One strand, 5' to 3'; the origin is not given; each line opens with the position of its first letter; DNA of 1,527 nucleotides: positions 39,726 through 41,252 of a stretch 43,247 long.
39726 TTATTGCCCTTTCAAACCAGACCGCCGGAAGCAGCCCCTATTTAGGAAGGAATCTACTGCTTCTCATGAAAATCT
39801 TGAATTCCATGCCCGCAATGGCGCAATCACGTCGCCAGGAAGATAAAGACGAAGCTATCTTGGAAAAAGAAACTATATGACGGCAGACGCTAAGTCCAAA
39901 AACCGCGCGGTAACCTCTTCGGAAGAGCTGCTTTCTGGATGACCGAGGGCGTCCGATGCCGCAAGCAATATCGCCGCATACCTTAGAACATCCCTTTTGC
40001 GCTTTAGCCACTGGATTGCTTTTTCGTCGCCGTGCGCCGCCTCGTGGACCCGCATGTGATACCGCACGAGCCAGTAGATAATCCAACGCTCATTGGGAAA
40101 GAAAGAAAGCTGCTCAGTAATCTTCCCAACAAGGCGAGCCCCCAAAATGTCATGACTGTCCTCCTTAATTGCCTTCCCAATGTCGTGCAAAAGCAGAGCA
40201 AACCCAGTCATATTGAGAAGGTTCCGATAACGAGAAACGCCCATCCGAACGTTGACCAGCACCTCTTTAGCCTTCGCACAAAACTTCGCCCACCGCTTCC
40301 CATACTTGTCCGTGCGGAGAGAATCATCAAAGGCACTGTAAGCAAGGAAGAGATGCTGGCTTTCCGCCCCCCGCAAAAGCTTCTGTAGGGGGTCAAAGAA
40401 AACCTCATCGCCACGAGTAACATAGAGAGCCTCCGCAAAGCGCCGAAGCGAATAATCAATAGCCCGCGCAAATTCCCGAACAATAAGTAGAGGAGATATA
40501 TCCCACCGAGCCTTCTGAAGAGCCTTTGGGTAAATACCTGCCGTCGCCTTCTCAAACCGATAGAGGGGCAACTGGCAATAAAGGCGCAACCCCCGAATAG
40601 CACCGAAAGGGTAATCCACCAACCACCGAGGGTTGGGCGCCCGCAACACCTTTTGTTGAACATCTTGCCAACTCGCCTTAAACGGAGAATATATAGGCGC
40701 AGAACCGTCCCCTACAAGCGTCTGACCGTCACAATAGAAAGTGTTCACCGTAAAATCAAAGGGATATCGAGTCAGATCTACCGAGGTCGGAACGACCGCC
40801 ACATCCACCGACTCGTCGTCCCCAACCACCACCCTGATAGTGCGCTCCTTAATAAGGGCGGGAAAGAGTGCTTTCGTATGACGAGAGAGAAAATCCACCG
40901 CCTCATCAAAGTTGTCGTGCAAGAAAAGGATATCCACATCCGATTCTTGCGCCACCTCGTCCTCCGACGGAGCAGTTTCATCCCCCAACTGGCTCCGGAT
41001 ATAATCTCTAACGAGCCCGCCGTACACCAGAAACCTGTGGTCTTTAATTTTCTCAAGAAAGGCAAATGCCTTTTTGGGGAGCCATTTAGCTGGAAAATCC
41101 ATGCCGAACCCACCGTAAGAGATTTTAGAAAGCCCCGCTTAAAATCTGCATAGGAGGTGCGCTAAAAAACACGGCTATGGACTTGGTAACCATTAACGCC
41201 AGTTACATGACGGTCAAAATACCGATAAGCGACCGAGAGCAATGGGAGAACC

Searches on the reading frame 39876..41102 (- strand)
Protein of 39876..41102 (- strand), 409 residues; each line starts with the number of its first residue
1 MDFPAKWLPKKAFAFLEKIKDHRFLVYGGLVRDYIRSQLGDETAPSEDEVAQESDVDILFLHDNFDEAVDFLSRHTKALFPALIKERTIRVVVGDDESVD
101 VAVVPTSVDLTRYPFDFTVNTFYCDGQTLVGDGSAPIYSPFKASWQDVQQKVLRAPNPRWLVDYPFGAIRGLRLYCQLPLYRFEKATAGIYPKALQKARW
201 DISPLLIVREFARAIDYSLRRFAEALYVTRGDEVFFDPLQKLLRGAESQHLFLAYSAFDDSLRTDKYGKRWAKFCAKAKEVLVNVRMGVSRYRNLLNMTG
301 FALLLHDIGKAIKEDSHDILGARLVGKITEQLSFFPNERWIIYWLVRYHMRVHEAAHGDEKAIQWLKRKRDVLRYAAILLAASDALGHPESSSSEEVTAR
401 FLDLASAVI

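Call 20: search_protein_families(library=phrogs, proteins=[window:39876-41102:-])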
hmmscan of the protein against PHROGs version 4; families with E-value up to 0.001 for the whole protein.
window:39876-41102:- (409 aa): 1 family
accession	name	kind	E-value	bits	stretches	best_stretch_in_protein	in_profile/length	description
phrog_2244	-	DNA, RNA and nucleotide metabolism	4e-07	30.8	1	107-363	86-301/392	tRNA nucleotidyltransferase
